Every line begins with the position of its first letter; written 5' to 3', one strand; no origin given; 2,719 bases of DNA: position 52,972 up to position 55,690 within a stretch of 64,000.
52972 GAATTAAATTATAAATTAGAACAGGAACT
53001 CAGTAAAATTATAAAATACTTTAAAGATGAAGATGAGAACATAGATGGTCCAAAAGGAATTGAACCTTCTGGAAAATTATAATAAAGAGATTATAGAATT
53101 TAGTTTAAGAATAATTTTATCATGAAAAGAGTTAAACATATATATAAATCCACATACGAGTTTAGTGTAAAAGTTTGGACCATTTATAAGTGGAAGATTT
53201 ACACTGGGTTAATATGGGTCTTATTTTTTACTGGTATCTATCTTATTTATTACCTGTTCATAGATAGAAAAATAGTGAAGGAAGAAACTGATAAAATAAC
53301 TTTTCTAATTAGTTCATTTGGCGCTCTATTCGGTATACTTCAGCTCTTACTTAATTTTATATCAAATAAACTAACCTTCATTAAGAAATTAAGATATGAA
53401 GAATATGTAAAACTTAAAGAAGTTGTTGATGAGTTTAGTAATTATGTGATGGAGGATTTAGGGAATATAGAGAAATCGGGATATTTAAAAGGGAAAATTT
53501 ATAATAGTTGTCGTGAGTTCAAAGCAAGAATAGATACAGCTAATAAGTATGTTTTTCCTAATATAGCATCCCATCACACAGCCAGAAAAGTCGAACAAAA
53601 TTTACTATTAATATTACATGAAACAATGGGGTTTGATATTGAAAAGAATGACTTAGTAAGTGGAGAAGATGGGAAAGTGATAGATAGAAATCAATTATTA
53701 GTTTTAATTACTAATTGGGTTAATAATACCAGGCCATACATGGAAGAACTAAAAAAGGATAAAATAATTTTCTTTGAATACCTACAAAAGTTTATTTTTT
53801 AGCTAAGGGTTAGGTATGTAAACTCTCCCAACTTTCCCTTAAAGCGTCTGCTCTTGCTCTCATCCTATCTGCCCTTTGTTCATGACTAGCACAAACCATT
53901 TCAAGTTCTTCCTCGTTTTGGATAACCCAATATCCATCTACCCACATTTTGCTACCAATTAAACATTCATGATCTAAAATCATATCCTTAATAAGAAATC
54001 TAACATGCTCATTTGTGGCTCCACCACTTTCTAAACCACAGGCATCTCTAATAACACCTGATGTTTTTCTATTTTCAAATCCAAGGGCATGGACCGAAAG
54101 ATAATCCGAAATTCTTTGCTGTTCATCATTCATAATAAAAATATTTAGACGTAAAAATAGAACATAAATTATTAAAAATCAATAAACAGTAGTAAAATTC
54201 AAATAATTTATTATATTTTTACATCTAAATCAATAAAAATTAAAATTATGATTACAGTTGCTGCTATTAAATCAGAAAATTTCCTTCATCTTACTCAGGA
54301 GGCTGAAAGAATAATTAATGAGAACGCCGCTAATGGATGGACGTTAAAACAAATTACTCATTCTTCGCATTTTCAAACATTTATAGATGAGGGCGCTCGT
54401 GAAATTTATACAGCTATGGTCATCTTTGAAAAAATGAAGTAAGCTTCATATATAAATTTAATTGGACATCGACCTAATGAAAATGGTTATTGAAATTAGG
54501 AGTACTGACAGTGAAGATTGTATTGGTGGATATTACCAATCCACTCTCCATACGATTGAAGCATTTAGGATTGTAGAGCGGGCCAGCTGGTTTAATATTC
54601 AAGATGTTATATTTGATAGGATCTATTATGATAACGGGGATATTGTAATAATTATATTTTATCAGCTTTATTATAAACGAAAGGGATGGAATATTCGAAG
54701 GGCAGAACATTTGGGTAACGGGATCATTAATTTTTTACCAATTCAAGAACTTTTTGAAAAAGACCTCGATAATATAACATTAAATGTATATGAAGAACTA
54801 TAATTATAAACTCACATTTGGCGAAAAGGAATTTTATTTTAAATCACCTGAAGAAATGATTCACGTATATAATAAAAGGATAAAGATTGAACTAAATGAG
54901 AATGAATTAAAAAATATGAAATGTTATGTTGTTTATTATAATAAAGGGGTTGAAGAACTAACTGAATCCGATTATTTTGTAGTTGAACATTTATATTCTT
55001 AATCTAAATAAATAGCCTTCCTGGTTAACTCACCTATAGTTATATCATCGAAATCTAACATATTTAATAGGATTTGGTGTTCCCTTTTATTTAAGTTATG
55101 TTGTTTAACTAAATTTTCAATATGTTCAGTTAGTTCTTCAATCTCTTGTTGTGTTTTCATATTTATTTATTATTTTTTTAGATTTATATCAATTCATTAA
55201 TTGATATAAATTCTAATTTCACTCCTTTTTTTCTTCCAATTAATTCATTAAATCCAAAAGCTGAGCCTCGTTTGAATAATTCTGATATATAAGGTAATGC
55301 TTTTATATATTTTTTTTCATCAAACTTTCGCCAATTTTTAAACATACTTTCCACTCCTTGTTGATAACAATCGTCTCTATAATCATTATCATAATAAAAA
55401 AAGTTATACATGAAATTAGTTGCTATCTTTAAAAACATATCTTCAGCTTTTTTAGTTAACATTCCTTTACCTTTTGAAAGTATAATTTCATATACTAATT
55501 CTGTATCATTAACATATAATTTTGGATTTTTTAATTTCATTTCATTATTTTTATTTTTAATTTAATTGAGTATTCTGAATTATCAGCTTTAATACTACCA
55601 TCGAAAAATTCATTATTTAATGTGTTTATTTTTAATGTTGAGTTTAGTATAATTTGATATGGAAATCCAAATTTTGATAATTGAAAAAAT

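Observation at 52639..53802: Two unknown membrane proteins next to the R-M pair: candidate abortive-infection or exclusion module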

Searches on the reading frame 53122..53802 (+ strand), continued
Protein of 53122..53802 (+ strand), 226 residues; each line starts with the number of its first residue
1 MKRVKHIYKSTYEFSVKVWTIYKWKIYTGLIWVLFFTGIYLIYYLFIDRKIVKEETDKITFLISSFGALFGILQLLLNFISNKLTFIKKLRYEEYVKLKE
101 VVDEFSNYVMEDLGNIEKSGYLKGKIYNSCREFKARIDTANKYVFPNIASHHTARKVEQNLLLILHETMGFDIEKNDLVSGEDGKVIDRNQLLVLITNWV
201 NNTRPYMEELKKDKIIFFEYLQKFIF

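Call 73: find_encoding_contigs(protein=P0080, flank=8000, max_places=4)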
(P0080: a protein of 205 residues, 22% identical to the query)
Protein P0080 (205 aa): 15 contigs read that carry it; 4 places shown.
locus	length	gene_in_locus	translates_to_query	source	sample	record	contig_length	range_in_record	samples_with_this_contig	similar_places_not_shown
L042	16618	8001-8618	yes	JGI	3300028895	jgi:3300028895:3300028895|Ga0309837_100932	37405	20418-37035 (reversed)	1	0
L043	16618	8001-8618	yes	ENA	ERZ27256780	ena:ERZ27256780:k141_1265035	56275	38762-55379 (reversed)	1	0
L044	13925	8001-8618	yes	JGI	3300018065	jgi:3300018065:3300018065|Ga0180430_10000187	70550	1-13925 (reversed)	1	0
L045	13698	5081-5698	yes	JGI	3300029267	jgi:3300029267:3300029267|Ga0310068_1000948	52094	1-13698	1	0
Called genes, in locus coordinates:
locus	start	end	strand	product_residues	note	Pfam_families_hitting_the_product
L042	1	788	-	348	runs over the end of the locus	PF00586:AIRS, PF02769:AIRS_C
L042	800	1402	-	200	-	PF01206:TusA, PF02635:DsrE (weak)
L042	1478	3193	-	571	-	PF01425:Amidase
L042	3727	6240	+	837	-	PF17678:Glyco_hydro_92N, PF07971:Glyco_hydro_92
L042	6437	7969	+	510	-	PF07681:DoxX (faint)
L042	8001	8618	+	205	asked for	-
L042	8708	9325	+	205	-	-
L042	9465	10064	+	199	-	PF02627:CMD (weak)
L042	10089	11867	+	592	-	PF01839:FG-GAP (faint), PF13517:FG-GAP_3, PF07593:UnbV_ASPIC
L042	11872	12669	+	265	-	PF03116:NQR2_RnfD_RnfE (weak)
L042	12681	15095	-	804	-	PF12704:MacB_PCD, PF02687:FtsX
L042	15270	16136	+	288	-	PF14321:DUF4382, PF13620:CarboxypepD_reg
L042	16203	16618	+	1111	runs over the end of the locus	PF07495:Y_Y_Y, PF07228:SpoIIE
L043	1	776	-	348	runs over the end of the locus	PF00586:AIRS, PF02769:AIRS_C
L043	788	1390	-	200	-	PF01206:TusA, PF02635:DsrE (weak)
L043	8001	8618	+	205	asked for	-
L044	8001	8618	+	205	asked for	-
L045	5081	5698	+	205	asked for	-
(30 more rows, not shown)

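Call 85: search_solved_structures(query=A3, max_evalue=1)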
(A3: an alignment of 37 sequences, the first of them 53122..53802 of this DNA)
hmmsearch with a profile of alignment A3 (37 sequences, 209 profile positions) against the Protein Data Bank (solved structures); distinct sequences matched with E-value up to 1: 4.
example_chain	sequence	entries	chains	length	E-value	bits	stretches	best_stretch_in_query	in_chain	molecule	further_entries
3vjf_A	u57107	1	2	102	0.37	13.5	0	81-121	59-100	WA20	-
7bhb_A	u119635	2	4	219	0.62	12.8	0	101-142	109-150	Iron-sulfur cluster repair protein YtfE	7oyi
7bha_A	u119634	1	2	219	0.67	12.7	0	101-141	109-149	Iron-sulfur cluster repair protein YtfE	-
5fnn_A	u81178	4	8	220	0.68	12.7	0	101-141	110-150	IRON-SULFUR CLUSTER REPAIR PROTEIN YTFE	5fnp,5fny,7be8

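Call 98: search_dna_similar(query=window:53122-53802:+, collection=phages, mode=protein, max_evalue=0.001, max_rows=10)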
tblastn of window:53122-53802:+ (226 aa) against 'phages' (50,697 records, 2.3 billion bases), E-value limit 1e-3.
No match.

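Call 100: search_dna_similar(query=window:53122-53802:+, collection=plasmids, mode=protein, max_evalue=0.001, max_rows=10)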
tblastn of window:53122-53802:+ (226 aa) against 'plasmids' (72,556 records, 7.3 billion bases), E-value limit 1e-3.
No match.

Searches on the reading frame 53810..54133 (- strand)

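Call 4: search_protein_families(library=pfam, proteins=[window:53810-54133:-], max_evalue=1)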
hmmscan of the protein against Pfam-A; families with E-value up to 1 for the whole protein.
window:53810-54133:- (107 aa): 0 families

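Call 5: search_protein_families(library=padloc, proteins=[window:53810-54133:-], max_evalue=1)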
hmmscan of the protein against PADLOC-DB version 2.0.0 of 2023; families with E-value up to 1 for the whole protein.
window:53810-54133:- (107 aa): 0 families

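Call 6: search_protein_families(library=phrogs, proteins=[window:53810-54133:-], max_evalue=0.1)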
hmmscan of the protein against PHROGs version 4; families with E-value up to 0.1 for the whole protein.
window:53810-54133:- (107 aa): 3 families
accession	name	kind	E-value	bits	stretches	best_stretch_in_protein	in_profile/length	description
phrog_2113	-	unknown function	3.8e-08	34.2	1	14-100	19-101/113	-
phrog_16882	-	unknown function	0.0062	17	1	53-106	13-65/230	-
phrog_5331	-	unknown function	0.015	16.1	1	41-100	51-109/164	-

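Call 7: search_protein_families(library=ncbifam, proteins=[window:53810-54133:-], max_evalue=1)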
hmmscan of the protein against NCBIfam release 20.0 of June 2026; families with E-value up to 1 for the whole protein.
window:53810-54133:- (107 aa): 1 family
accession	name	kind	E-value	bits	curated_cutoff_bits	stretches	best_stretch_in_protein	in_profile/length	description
TIGR01508.1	rib_reduct_arch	equivalog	0.14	11.3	186.45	1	59-98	5-43/210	2,5-diamino-6-(ribosylamino)-4(3H)-pyrimidinone 5'-phosphate reductase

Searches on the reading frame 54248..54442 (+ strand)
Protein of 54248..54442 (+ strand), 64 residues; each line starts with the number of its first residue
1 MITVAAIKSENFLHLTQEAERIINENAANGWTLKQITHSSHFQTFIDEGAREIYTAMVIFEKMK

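Call 4: search_protein_families(library=pfam, proteins=[window:54248-54442:+], max_evalue=1)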
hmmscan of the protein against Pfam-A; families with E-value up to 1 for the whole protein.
window:54248-54442:+ (64 aa): 2 families
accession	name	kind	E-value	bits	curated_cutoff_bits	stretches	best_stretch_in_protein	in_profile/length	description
PF13783.11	DUF4177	-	8.9e-07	29.5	25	1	17-62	24-64/65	Domain of unknown function (DUF4177)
PF10750.14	DUF2536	-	0.0065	16.8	27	1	12-61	20-66/68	Protein of unknown function (DUF2536)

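Call 6: search_protein_families(library=phrogs, proteins=[window:54248-54442:+], max_evalue=0.1)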
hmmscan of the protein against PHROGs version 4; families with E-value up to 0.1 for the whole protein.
window:54248-54442:+ (64 aa): 5 families
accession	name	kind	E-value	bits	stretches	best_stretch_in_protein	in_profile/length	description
phrog_22683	-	unknown function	0.0023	19.1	1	18-64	44-88/88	-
phrog_21144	-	unknown function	0.01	16.7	1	20-42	19-41/54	-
phrog_26349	-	unknown function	0.022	15.8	1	11-38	19-46/68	-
phrog_12383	-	unknown function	0.023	15.9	1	18-37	27-46/79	-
phrog_17909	-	unknown function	0.03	15.1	1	8-53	193-238/252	-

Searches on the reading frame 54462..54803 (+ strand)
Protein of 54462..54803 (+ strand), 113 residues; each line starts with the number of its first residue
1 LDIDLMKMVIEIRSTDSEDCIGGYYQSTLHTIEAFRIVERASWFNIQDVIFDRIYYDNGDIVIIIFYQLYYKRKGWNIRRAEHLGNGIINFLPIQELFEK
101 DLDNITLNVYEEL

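Call 4: search_protein_families(library=pfam, proteins=[window:54462-54803:+], max_evalue=1)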
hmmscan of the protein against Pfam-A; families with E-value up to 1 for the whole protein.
window:54462-54803:+ (113 aa): 1 family
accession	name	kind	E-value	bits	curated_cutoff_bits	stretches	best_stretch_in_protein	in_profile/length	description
PF07407.17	Seadorna_VP6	-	0.093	12.2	27.2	1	15-60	106-151/399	Seadornavirus VP6 protein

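Call 5: search_protein_families(library=padloc, proteins=[window:54462-54803:+], max_evalue=1)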
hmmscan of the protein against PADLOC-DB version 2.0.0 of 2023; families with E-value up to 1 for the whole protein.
window:54462-54803:+ (113 aa): 1 family
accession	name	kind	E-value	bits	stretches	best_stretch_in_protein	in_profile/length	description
PDLC04870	PDC-S05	-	0.012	13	1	22-74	138-190/214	-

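Call 6: search_protein_families(library=phrogs, proteins=[window:54462-54803:+], max_evalue=0.1)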
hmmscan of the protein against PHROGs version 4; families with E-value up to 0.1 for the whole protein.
window:54462-54803:+ (113 aa): 1 family
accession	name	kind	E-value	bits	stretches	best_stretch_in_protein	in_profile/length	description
phrog_29589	-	unknown function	0.094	13.2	0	32-96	182-247/269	-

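Call 7: search_protein_families(library=ncbifam, proteins=[window:54462-54803:+], max_evalue=1)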
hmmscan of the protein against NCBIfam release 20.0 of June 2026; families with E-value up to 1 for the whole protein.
window:54462-54803:+ (113 aa): 0 families

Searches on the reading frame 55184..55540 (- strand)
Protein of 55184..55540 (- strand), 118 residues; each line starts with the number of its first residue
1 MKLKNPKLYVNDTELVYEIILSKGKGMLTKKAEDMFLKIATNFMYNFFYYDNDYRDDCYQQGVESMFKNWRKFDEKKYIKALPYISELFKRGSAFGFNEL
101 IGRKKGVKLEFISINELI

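Call 6: search_protein_families(library=phrogs, proteins=[window:55184-55540:-], max_evalue=0.1)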
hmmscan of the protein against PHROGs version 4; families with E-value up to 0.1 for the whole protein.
window:55184-55540:- (118 aa): 1 family
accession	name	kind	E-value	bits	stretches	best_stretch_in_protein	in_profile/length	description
phrog_234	-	transcription regulation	4.9e-06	27.8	1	34-89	46-101/181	late sigma transcription factor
